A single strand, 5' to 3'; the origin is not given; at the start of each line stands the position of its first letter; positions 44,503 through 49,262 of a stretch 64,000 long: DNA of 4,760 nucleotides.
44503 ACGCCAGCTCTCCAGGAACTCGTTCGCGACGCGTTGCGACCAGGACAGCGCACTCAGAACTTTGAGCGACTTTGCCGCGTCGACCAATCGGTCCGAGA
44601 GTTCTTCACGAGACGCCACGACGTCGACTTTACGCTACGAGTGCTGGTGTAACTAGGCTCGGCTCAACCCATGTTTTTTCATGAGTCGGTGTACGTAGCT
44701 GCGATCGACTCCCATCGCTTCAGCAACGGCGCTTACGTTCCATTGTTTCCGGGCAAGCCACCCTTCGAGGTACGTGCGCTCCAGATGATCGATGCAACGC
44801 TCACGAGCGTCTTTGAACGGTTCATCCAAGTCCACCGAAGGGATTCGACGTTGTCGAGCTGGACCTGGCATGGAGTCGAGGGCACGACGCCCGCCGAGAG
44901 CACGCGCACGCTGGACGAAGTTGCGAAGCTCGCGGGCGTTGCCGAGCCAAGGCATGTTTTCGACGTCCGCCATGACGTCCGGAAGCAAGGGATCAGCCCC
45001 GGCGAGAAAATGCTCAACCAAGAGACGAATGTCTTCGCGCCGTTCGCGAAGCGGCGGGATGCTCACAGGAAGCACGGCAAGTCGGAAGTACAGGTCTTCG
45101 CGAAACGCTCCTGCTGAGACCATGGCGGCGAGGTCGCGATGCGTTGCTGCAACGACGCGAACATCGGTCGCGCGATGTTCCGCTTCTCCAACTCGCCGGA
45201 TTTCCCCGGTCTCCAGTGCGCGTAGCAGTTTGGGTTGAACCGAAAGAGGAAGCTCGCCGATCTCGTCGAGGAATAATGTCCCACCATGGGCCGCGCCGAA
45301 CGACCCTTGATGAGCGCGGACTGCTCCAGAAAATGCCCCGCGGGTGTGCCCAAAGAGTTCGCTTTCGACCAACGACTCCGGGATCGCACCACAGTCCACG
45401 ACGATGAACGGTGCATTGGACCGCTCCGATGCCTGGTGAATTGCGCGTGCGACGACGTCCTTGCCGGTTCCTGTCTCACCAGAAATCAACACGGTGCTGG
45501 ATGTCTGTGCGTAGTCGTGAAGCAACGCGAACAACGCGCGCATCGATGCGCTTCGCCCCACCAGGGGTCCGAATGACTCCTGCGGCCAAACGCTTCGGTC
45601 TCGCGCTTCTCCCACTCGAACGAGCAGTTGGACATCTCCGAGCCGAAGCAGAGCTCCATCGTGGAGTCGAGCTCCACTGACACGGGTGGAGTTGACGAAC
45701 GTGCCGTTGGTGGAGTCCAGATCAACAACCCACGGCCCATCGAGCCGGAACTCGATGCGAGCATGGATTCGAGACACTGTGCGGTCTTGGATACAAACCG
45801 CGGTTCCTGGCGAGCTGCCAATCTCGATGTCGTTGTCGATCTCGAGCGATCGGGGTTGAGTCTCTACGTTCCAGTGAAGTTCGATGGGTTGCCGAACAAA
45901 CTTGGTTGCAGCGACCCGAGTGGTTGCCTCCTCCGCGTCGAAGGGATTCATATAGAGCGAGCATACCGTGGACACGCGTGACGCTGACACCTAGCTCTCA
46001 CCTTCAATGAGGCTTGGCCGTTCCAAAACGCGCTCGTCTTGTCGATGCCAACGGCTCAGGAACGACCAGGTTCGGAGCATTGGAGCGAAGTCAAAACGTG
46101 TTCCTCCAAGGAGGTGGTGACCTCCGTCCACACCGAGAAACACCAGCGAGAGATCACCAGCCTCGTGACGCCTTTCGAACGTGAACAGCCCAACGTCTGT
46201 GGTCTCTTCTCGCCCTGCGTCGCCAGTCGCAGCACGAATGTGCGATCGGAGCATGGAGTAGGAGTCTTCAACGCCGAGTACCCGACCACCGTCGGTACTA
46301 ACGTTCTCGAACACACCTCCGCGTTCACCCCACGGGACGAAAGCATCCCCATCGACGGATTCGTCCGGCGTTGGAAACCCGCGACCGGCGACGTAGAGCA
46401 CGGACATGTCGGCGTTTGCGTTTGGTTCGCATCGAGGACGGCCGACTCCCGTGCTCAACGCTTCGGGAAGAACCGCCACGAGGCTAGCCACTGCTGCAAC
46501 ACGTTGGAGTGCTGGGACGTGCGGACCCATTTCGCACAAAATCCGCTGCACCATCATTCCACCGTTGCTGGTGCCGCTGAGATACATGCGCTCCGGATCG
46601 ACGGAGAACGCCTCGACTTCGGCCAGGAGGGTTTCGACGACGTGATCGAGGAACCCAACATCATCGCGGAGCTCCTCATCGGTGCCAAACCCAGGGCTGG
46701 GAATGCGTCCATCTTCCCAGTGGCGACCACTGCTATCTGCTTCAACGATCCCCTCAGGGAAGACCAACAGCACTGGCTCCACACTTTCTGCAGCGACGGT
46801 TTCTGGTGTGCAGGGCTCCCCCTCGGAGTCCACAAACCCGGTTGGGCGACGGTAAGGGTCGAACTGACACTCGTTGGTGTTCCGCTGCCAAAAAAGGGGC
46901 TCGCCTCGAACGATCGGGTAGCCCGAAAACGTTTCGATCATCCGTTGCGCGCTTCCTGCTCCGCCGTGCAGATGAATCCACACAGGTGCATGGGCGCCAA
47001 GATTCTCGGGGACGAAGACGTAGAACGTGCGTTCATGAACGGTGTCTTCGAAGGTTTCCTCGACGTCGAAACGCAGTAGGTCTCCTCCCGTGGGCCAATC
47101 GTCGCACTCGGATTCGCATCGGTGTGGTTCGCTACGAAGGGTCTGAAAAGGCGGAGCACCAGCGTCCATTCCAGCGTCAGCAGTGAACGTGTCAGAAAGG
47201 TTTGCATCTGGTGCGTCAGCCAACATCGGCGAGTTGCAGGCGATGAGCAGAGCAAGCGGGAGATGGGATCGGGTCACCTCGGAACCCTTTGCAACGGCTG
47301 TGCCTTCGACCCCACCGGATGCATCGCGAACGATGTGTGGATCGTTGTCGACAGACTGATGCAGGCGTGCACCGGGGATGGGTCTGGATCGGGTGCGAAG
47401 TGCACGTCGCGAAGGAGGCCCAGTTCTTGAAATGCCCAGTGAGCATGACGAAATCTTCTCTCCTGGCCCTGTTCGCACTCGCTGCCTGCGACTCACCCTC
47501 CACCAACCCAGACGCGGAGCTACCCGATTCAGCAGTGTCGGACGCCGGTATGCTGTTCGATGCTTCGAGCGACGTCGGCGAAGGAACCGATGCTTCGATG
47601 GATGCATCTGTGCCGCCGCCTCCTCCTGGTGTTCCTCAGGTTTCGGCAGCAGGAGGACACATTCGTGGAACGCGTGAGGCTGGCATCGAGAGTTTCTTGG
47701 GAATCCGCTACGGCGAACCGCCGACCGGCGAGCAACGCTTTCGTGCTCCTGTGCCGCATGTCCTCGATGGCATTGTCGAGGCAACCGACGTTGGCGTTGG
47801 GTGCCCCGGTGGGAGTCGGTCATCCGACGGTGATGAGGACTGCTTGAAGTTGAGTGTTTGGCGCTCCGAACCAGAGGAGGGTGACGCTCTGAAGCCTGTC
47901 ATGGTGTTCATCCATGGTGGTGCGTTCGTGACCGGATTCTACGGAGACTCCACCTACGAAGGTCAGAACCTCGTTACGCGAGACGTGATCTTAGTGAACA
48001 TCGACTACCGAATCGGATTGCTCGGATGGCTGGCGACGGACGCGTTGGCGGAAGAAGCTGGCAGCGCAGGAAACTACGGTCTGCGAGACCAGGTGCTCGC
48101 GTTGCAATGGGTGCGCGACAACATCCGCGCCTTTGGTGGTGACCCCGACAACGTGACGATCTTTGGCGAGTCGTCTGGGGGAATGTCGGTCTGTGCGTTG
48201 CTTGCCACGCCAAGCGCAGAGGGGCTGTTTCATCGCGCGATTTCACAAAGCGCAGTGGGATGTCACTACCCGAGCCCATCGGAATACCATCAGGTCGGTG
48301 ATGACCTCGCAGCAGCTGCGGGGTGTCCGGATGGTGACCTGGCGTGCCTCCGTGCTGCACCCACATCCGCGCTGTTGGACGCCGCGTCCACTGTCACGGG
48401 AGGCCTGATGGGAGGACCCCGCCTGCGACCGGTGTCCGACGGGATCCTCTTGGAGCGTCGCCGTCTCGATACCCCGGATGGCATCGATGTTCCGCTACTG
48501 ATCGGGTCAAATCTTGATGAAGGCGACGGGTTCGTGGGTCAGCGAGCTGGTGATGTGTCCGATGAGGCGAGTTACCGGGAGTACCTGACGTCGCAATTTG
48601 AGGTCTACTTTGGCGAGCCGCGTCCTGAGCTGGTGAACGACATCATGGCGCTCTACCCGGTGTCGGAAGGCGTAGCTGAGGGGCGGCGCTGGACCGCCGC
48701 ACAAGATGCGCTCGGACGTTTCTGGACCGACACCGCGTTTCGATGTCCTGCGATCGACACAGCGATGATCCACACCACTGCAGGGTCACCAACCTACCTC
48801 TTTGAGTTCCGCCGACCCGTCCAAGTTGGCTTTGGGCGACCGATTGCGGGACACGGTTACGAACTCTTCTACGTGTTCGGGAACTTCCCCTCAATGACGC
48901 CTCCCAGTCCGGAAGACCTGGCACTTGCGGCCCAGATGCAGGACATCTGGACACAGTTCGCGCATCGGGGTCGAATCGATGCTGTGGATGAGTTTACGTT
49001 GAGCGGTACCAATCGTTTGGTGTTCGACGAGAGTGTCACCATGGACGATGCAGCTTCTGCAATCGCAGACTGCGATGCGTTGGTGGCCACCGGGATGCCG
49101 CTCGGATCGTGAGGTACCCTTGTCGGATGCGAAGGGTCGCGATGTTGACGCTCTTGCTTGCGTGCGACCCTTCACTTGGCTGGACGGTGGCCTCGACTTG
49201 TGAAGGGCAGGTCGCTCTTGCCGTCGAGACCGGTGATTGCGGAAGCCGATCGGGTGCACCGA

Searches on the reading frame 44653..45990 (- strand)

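Call 10: search_protein_families(library=pfam, proteins=[window:44653-45990:-], max_evalue=0.01)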
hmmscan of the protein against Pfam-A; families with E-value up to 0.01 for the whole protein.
window:44653-45990:- (445 aa): 12 families
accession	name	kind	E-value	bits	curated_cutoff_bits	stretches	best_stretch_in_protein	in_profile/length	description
PF00158.32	Sigma54_activat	-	2.4e-68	229.5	20.2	1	143-309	1-167/168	Sigma-54 interaction domain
PF14532.12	Sigma54_activ_2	-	2e-22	80.3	25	1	144-314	1-138/138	Sigma-54 interaction domain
PF00498.31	FHA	-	1.5e-16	61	20.7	1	56-118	2-67/67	FHA domain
PF25601.1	AAA_lid_14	-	9.6e-10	38.6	27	1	315-368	1-62/87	AAA+ ATPase lid domain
PF07728.20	AAA_5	-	2.7e-09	37.6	22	1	167-285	2-123/139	AAA domain (dynein-related subfamily)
PF16697.10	Yop-YscD_cpl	-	8.2e-09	36.1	33.2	1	53-124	17-90/94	Inner membrane component of T3SS, cytoplasmic domain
PF13191.12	AAA_16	-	1.4e-07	32.6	32.6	1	142-206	1-64/167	AAA ATPase domain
PF07724.20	AAA_2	-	7.5e-06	26.5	27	1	165-272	4-112/166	AAA domain (Cdc48 subfamily)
PF01078.27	Mg_chelatase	-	8.5e-06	25.8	20.3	1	222-282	93-155/207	Magnesium chelatase, subunit ChlI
PF00004.35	AAA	-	1.6e-05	25.8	21.2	1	167-285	1-110/131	ATPase family associated with various cellular activities (AAA)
PF13384.12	HTH_23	-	8.5e-05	22.7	24.6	0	412-438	13-39/50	Homeodomain-like domain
PF02954.25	HTH_8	-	0.0049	17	22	1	403-439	5-41/42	Bacterial regulatory protein, Fis family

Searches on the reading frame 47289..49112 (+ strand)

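Call 10: search_protein_families(library=pfam, proteins=[window:47289-49112:+], max_evalue=0.01)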
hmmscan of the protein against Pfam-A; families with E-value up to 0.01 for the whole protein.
window:47289-49112:+ (607 aa): 4 families
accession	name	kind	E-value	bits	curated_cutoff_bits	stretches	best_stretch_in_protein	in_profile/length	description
PF00135.34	COesterase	-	2.8e-100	337.1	27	1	116-561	3-472/515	Carboxylesterase family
PF20434.5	BD-FAE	-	1.5e-09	38.1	26.8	1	195-309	6-110/215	BD-FAE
PF07859.19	Abhydrolase_3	-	4e-06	27.2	25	1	266-307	50-91/210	alpha/beta hydrolase fold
PF00326.27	Peptidase_S9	-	0.00021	21.3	22.6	1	228-323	10-98/213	Prolyl oligopeptidase family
